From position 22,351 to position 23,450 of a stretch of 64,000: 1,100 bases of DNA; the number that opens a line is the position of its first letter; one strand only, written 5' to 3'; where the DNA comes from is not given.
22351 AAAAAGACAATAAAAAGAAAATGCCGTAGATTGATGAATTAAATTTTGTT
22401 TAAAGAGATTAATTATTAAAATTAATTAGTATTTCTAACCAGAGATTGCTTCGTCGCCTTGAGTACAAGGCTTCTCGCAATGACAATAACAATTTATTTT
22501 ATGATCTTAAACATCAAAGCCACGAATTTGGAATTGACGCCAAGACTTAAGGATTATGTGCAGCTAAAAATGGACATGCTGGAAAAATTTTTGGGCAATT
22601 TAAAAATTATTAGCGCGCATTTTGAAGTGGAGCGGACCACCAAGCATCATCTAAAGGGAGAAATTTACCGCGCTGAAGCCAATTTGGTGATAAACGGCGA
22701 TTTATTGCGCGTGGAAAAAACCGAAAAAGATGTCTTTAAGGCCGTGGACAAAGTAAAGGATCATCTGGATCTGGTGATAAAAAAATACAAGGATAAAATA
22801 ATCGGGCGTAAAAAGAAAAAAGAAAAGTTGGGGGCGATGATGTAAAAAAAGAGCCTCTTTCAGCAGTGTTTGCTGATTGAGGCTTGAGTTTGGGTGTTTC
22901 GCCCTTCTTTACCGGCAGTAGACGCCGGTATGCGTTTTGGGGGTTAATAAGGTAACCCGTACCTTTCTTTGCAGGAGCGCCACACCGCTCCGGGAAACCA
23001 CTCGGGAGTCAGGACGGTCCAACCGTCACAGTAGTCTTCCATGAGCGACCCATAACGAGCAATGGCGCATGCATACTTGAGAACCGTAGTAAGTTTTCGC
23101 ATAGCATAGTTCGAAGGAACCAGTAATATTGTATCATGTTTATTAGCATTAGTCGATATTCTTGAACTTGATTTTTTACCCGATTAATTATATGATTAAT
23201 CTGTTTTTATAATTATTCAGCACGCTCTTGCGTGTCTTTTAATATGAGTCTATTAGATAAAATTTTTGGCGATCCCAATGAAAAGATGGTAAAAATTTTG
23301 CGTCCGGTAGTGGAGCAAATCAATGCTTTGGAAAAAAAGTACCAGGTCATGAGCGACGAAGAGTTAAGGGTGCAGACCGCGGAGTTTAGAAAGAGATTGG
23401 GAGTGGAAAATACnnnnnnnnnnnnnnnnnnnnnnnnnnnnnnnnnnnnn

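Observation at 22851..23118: G+C-rich, hairpin-dense ~270-nt island between hpf (raiA family) and secA: unknown structured RNA or a 52-codon gene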

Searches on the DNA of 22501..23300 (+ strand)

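Call 4: search_rna_families(source=window, start=22700, end=23300, threshold=evalue, max_evalue=10, show_alignments=5)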
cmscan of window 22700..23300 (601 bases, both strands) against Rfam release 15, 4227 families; matches with E-value up to 10: 6.
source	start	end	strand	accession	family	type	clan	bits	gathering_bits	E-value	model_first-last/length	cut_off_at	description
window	23154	23241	+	RF00033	MicF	Gene; antisense;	-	20.4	79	2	1-94/94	no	MicF RNA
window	22940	22992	+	RF01674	P27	Gene; sRNA;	-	17.5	50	0.16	1-192/192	no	Pseudomonas sRNA P27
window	22828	22908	+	RF00205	snoR41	Gene; snRNA; snoRNA; CD-box;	CL00068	16.9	40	4.9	1-97/97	no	Small nucleolar RNA R41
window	22832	22857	+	RF01420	snoR113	Gene; snRNA; snoRNA; CD-box;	-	15.8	47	1.7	1-103/103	no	Small nucleolar RNA snoR113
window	22831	22905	+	RF00159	snoZ168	Gene; snRNA; snoRNA; CD-box;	-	15.8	36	2.8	1-82/82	no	Small nucleolar RNA Z168/Z174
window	23200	23250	-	RF00271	SNORD60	Gene; snRNA; snoRNA; CD-box;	CL00066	15.5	42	6.4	28-78/83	no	Small nucleolar RNA SNORD60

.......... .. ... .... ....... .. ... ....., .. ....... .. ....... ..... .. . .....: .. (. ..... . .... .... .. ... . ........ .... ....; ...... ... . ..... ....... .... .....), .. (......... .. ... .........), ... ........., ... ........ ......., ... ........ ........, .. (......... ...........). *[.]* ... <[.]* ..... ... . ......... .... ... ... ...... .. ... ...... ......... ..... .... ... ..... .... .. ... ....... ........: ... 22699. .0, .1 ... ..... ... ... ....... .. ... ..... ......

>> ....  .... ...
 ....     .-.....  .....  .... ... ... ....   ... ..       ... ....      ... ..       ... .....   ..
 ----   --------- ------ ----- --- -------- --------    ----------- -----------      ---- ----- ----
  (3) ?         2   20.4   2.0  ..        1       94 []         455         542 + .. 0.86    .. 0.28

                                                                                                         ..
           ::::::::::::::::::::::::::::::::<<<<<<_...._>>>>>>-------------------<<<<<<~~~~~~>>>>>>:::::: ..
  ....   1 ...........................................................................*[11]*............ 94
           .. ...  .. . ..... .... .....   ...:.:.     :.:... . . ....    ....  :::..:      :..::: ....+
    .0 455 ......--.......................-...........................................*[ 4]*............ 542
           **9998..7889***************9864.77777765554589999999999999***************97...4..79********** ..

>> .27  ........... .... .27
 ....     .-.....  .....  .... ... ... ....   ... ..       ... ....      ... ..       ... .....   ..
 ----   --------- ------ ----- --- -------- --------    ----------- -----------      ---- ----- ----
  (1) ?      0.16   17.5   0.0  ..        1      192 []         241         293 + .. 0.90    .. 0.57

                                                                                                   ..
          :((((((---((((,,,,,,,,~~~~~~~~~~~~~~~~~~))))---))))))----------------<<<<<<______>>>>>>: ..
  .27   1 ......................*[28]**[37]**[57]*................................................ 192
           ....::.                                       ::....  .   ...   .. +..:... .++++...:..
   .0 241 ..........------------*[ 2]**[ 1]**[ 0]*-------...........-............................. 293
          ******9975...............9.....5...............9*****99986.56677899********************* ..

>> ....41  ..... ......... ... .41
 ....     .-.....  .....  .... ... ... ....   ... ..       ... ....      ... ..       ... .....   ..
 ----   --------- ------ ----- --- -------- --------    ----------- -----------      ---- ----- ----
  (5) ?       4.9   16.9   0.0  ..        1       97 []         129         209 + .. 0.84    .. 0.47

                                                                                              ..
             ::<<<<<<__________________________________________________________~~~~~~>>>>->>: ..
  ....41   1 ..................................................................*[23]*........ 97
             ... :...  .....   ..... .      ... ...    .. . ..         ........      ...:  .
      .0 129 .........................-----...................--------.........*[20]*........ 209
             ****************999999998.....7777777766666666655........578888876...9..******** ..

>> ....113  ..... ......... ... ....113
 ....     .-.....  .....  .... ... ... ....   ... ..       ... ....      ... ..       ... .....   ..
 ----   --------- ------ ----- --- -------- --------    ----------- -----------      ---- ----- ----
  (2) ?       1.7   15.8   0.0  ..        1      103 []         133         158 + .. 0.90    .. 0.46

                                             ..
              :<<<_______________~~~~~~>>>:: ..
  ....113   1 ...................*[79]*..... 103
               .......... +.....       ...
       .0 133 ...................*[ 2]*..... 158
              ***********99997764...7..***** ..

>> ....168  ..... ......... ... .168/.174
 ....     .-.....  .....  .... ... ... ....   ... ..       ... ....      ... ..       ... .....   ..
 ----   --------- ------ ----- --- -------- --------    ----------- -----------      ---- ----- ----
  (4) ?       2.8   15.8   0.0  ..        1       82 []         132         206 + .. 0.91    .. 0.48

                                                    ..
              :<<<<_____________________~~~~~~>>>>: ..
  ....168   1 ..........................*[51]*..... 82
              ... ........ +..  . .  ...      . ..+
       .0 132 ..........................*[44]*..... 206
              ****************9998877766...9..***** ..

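Call 20: search_dna_similar(query=window:22846-23130:+, collection=phages, mode=distant, max_evalue=1, max_rows=10)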
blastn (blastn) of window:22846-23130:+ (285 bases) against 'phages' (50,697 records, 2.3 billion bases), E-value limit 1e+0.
No match.

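Call 21: search_dna_similar(query=window:22846-23130:+, collection=plasmids, mode=distant, max_evalue=1, max_rows=10)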
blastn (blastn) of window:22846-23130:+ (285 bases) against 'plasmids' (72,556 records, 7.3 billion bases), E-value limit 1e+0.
No match.

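Call 81: search_rna_families(sources=[L002, L003, L004, L005, L006, L008, L016, L022, L023, L025, L027, L030, L036, L046, L049, L065, L067, L070, L071, L072], threshold=gathering)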
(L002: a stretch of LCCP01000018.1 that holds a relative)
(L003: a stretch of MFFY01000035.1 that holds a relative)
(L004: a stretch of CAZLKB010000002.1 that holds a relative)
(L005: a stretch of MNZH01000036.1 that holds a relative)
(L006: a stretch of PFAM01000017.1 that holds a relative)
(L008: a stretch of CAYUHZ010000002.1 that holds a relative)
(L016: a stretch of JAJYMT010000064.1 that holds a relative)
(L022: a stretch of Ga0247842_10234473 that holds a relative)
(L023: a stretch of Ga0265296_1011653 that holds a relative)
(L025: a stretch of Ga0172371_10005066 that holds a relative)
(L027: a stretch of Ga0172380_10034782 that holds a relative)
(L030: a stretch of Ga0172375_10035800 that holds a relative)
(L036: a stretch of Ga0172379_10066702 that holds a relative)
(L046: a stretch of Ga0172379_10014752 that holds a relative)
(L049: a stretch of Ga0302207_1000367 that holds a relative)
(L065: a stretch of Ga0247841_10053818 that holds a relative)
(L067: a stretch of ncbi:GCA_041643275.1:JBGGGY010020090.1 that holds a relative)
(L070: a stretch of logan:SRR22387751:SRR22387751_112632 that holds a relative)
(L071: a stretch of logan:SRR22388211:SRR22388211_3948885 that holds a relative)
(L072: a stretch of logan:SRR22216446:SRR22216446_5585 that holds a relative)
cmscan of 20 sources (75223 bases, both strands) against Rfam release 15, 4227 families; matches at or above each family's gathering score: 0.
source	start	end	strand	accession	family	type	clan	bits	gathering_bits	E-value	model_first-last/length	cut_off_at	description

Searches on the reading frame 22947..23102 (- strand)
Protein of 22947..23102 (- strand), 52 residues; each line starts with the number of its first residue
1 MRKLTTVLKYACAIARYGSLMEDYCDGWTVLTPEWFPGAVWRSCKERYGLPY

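Call 14: find_homologous_proteins(query=window:22947-23102:-, max_evalue=10)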
Query seq(52 aa) (52 aa): 1 proteins with E <= 10 among 1 candidates.
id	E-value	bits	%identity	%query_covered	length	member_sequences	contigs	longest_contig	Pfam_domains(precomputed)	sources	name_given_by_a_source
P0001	1.1e-30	121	100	100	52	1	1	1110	-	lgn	-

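Call 24: find_related_loci(query=window:22947-23102:-, collection=metagenome_contigs, flank=3000)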
Query seq(52 aa) (52 aa) in metagenome_contigs; peptide patterns used: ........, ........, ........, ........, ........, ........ (x = any residue, [..] = any of these).
276 stretches matched a pattern, but none encodes a relative of the query by tblastn (E <= 1e-3).

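Call 29: search_protein_families(library=pfam, proteins=[window:22947-23102:-], max_evalue=1)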
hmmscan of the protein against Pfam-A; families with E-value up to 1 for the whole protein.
seq(52 aa): 0 families

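Call 34: search_protein_representatives(protein=window:22947-23102:-)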
Query: 52 residues. Proteins with E-value up to 0.001 (for the whole library): 6; up to 1e-10: 3; up to 1e-30: 1. The best 6 are listed.
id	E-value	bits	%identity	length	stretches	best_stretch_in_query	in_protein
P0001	3.4e-31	121.3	100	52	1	1-52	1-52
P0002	4.9e-14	67.5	37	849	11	21-48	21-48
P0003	6.8e-13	63.9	43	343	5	21-48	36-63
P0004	4.2e-07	45.8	35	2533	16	17-39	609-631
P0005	2.6e-05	40.1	35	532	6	18-49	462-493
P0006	1.7e-04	37.6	44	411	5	19-50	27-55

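Call 37: search_protein_families(library=pfam, proteins=[P0005, P0006, P0003], max_evalue=0.1)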
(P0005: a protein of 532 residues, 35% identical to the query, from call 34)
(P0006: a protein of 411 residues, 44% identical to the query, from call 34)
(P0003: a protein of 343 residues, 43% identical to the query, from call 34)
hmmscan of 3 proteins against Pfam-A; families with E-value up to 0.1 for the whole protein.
P0005 (532 aa): 0 families

P0006 (411 aa): 4 families
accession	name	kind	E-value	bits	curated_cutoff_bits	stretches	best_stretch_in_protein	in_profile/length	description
PF11630.13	Anti-LPS-SCYG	-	6.4e-08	33.1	25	0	257-277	51-71/100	Anti-lipopolysaccharide factor/Scygonadin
PF22977.2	WHD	-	0.00041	20.5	27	0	252-295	146-189/221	Winged helix domain, variant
PF22024.2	VP16-like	-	0.0014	18.9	27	0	249-284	18-52/133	Major capsid protein VP16-like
PF06739.17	SBBP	-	0.0085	16.5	20.5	0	31-37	26-32/38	Beta-propeller repeat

P0003 (343 aa): 11 families
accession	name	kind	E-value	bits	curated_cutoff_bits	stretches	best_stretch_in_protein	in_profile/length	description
PF07194.16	P2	-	1.6e-07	31.7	23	0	66-93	17-44/81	P2 response regulator binding domain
PF21395.2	Arc_capsid_dom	-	5.3e-07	30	27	0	33-52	8-27/62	Activity-regulated cytoskeleton-associated protein, capsid domain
PF21382.2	IntS9_C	-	1.4e-06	28.7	27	0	197-212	29-44/71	Integrator IntS9, C-terminal domain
PF25064.1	ARM_TT21_5th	-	2e-06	28.5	27.8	0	5-67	22-85/117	TT21 fifth ARM repeats domain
PF07344.16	Amastin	-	2.5e-05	24.7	27.2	0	273-305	37-69/157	Amastin surface glycoprotein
PF14678.12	FANCI_S4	-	0.0016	18.1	25.3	0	225-253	110-138/250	FANCI solenoid 4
PF16476.10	DUF5053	-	0.0054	16.8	26.6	0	264-294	4-33/71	Domain of unknown function (DUF5053)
PF18495.6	VbhA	-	0.0069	16.8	25.9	0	269-281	28-40/47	Antitoxin VbhA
PF03848.20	TehB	-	0.008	16.1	20.4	0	19-51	99-131/193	Tellurite resistance protein TehB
PF17921.7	Integrase_H2C2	-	0.018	15.6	25.5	0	208-219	41-52/59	Integrase zinc binding domain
PF12180.13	EABR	-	0.057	13.5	25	0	324-339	19-34/34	TSG101 and ALIX binding domain of CEP55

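Call 43: find_related_loci(query=window:22947-23102:-, collection=viral_contigs, flank=2000)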
Query seq(52 aa) (52 aa) in viral_contigs; peptide patterns used: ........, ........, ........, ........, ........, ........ (x = any residue, [..] = any of these).
7 stretches matched a pattern, but none encodes a relative of the query by tblastn (E <= 1e-3).

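Call 53: predict_structure(protein=window:22947-23102:-)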
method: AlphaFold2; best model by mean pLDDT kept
length: 52 residues; sequences in the alignment: 1
mean_pLDDT: 51.9   pTM: 0.30
mean pLDDT of the five models: 51.9, 50.8, 47.8, 46.1, 45.5
residues with pLDDT >= 90: 0; 70-90: 1; 50-70: 26; < 50: 25
segments of 3 or more residues with pLDDT < 50: 1-4, 6-20, 29-31
pLDDT, mean of each block of 10 residues (from residue 1): 45 44 50 55 64 56
secondary structure, 60 per line:
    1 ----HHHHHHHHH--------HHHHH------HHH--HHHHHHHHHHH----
elements in order: H5-13 H22-26 H38-48

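Call 65: search_protein_families(library=phrogs, proteins=[window:22947-23102:-], max_evalue=0.1)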
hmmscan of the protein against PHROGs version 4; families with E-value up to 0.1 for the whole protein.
seq(52 aa): 0 families

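Call 67: search_protein_families(library=padloc, proteins=[window:22947-23102:-], max_evalue=0.1)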
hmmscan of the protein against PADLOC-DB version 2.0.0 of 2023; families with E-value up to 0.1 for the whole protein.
seq(52 aa): 0 families
